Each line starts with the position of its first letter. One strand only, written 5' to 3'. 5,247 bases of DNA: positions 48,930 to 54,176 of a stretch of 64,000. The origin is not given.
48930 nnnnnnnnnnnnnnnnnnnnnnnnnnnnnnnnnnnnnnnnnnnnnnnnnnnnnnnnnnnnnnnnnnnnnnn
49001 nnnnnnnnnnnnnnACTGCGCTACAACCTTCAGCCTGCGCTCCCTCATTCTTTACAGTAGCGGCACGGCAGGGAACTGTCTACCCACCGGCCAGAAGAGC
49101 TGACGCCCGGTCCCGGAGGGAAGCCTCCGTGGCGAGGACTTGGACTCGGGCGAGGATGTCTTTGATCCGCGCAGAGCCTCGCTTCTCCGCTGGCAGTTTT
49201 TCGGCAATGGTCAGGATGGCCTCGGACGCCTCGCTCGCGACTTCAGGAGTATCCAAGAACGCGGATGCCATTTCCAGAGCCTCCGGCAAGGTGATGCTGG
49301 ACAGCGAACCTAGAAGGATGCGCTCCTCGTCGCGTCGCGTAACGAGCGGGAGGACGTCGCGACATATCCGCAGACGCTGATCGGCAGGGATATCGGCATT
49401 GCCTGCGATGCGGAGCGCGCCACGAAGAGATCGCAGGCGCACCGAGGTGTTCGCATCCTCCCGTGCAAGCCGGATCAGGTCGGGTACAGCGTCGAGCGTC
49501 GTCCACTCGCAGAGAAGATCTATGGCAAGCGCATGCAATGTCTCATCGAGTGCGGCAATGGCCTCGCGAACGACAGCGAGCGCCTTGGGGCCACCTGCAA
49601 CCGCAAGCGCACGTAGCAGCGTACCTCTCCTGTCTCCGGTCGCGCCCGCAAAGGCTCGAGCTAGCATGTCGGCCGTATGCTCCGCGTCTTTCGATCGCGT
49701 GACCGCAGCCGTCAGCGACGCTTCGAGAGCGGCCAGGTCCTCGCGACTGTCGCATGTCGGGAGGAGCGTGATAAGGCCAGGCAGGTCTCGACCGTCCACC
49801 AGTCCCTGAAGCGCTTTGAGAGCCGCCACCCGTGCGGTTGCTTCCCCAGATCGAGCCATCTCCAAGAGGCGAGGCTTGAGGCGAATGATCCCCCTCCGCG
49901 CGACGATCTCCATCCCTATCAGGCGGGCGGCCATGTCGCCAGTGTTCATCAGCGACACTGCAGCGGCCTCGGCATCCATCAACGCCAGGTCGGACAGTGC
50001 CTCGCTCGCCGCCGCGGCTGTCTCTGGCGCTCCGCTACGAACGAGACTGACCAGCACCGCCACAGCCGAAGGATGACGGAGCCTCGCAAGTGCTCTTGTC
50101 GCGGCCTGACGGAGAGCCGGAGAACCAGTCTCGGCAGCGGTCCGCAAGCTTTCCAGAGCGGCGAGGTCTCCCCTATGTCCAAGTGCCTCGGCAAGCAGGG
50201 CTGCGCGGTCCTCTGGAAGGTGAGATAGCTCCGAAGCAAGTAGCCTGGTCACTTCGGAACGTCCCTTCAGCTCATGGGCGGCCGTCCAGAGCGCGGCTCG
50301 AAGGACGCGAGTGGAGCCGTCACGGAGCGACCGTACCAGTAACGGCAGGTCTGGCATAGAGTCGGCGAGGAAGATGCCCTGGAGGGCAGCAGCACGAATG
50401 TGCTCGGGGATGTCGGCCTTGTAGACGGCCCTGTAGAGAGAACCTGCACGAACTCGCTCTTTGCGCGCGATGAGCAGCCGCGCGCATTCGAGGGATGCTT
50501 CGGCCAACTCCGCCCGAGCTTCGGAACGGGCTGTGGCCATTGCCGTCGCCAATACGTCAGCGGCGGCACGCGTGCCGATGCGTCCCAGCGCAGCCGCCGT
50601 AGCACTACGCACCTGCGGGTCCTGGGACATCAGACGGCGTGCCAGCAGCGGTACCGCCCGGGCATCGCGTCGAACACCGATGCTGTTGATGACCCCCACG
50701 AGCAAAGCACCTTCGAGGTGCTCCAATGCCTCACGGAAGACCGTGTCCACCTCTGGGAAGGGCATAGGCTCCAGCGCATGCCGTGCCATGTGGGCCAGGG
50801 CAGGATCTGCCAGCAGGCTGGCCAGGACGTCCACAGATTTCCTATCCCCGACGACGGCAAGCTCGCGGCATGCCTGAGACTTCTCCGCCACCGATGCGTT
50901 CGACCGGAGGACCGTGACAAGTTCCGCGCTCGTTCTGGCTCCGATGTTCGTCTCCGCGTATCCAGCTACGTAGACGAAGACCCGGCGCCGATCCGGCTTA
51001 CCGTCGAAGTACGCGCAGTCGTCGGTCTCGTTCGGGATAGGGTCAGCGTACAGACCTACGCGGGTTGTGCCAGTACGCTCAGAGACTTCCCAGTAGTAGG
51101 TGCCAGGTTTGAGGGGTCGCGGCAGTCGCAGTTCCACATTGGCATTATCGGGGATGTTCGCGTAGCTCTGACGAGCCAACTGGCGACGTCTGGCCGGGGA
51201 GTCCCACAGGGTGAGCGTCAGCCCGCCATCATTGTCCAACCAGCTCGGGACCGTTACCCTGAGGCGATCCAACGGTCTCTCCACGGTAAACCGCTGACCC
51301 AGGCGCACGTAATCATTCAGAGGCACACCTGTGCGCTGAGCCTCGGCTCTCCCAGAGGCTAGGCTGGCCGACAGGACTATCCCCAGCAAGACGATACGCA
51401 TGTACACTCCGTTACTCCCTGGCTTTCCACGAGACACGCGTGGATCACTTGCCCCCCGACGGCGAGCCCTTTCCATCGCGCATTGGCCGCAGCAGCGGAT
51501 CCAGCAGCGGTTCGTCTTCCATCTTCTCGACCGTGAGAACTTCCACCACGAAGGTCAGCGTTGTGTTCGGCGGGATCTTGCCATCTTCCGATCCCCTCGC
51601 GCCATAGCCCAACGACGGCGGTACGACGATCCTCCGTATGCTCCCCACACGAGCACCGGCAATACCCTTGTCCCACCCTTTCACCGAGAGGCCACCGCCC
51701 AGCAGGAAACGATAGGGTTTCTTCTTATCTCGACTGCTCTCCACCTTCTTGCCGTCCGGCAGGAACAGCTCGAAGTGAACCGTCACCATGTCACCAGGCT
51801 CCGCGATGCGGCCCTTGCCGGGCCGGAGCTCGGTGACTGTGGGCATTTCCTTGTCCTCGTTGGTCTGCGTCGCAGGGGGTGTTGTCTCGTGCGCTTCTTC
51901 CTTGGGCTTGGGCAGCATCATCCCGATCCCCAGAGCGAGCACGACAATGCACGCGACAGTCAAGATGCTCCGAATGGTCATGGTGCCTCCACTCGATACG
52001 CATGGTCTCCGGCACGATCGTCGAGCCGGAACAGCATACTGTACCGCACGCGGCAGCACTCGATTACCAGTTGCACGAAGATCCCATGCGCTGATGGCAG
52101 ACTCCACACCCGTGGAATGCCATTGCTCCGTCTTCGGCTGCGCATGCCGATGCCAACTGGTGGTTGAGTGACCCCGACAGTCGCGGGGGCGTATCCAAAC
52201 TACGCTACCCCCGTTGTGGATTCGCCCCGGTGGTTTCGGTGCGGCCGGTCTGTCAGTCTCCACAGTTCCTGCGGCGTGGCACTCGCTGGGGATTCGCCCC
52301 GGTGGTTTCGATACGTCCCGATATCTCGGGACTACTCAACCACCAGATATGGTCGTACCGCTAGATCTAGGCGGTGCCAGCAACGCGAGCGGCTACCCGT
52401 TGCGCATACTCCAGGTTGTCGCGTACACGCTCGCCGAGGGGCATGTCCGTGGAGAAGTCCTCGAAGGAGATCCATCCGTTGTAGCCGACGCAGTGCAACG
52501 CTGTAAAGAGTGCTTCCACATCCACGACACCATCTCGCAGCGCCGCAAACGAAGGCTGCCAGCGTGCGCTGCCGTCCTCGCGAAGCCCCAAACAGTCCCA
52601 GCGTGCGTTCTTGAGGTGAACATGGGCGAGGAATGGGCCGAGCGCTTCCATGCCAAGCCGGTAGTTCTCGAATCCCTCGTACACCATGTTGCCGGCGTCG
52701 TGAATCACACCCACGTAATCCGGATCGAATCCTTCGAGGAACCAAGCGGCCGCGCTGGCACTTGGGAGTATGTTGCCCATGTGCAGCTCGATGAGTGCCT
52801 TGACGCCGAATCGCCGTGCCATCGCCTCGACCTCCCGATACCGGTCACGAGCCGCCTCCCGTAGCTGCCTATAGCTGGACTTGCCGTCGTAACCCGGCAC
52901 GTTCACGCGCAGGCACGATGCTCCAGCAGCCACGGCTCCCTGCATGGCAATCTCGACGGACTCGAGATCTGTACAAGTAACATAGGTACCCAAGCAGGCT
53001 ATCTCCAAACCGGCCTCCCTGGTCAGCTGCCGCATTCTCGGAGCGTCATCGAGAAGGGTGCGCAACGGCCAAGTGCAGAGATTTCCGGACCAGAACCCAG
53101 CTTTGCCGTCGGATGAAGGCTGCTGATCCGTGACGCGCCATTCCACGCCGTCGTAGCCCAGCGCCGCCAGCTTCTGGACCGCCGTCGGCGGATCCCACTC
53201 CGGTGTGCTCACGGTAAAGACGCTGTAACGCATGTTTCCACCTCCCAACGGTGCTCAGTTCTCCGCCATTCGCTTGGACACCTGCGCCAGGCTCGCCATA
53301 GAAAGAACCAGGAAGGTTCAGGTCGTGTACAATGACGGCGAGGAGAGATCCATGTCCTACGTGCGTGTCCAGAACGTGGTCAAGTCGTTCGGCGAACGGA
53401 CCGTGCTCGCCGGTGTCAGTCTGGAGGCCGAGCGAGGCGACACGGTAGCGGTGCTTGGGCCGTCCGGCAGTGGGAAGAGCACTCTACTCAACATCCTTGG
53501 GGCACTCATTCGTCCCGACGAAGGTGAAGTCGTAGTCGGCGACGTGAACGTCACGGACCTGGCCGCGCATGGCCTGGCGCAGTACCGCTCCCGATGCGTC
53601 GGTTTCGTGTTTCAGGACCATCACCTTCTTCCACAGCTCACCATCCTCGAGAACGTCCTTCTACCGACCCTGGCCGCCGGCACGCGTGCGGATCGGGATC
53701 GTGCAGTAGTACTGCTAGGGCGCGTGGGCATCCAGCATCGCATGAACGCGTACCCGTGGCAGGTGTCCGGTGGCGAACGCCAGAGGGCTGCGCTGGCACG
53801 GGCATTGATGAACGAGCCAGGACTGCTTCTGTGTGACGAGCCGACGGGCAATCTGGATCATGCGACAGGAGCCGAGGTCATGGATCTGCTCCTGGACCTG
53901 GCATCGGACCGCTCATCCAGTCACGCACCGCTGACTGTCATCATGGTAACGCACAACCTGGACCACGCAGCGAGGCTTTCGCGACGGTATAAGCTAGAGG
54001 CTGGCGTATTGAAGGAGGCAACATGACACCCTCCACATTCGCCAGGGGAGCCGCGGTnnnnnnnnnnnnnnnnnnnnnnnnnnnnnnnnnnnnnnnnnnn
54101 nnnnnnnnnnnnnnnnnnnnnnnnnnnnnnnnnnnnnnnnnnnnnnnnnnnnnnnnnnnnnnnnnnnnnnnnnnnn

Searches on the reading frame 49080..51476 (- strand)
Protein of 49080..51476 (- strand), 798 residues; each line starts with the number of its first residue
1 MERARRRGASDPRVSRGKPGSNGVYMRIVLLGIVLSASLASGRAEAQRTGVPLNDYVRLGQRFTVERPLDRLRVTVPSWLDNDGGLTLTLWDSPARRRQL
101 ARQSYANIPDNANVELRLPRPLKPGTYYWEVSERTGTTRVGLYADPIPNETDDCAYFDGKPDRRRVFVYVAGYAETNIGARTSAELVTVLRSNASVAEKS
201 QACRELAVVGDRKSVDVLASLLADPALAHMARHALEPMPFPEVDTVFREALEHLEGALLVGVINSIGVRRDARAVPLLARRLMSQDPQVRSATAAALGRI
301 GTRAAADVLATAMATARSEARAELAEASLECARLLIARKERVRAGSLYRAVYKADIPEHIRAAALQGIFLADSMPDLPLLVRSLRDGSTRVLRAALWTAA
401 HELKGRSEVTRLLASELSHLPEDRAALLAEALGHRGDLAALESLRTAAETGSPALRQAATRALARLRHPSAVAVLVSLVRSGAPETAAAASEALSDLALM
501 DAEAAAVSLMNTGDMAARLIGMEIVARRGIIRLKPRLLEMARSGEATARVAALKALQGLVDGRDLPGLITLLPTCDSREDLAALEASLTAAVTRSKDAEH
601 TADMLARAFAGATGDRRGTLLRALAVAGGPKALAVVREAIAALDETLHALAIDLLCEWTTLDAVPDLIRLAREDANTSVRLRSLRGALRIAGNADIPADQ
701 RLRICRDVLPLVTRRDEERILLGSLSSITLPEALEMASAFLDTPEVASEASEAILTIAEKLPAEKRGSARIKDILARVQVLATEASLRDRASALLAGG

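Call 50: search_protein_families(library=pfam, proteins=[window:49080-51476:-], max_evalue=0.00001)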
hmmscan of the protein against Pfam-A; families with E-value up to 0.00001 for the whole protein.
window:49080-51476:- (798 aa): 3 families
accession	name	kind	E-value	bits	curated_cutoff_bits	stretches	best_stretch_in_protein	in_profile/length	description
PF13646.12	HEAT_2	-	8.7e-21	74.5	27.7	2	413-494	4-87/88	HEAT repeats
PF02985.28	HEAT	-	9.6e-08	32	23.5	0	275-301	2-28/31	HEAT repeat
PF00514.29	Arm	-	3.7e-07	30.4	20.6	0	271-300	10-39/41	Armadillo/beta-catenin-like repeat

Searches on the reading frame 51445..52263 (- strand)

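Call 50: search_protein_families(library=pfam, proteins=[window:51445-52263:-], max_evalue=0.00001)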
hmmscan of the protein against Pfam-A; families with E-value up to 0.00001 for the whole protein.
window:51445-52263:- (272 aa): 1 family
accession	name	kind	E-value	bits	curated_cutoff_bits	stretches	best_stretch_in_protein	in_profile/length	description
PF00254.34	FKBP_C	-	2.9e-27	95.3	21.1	1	153-243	4-94/94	FKBP-type peptidyl-prolyl cis-trans isomerase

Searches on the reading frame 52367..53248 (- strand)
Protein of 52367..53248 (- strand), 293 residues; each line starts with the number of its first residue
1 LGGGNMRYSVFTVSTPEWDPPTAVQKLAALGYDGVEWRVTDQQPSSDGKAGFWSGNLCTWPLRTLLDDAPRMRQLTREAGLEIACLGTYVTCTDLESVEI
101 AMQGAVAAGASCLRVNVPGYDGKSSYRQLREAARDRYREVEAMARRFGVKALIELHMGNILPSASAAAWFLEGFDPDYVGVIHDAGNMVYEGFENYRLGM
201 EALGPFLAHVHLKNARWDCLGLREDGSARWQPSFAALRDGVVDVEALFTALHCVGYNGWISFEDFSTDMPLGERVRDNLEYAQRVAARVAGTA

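Call 50: search_protein_families(library=pfam, proteins=[window:52367-53248:-], max_evalue=0.00001)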
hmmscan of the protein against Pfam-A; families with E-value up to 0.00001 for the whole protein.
window:52367-53248:- (293 aa): 1 family
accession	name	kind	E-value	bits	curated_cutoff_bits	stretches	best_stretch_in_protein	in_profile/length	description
PF01261.30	AP_endonuc_2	-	4.2e-27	95.9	31.1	1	24-282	1-246/249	Xylose isomerase-like TIM barrel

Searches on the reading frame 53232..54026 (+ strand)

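Call 50: search_protein_families(library=pfam, proteins=[window:53232-54026:+], max_evalue=0.00001)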
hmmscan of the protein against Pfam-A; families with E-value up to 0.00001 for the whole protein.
window:53232-54026:+ (264 aa): 2 families
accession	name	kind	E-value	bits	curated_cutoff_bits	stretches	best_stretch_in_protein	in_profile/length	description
PF00005.33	ABC_tran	-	3.3e-32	112.4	25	1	60-205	2-136/137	ABC transporter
PF13304.12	AAA_21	-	5.3e-07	30.4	27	0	73-94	3-24/304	AAA domain, putative AbiEii toxin, Type IV TA system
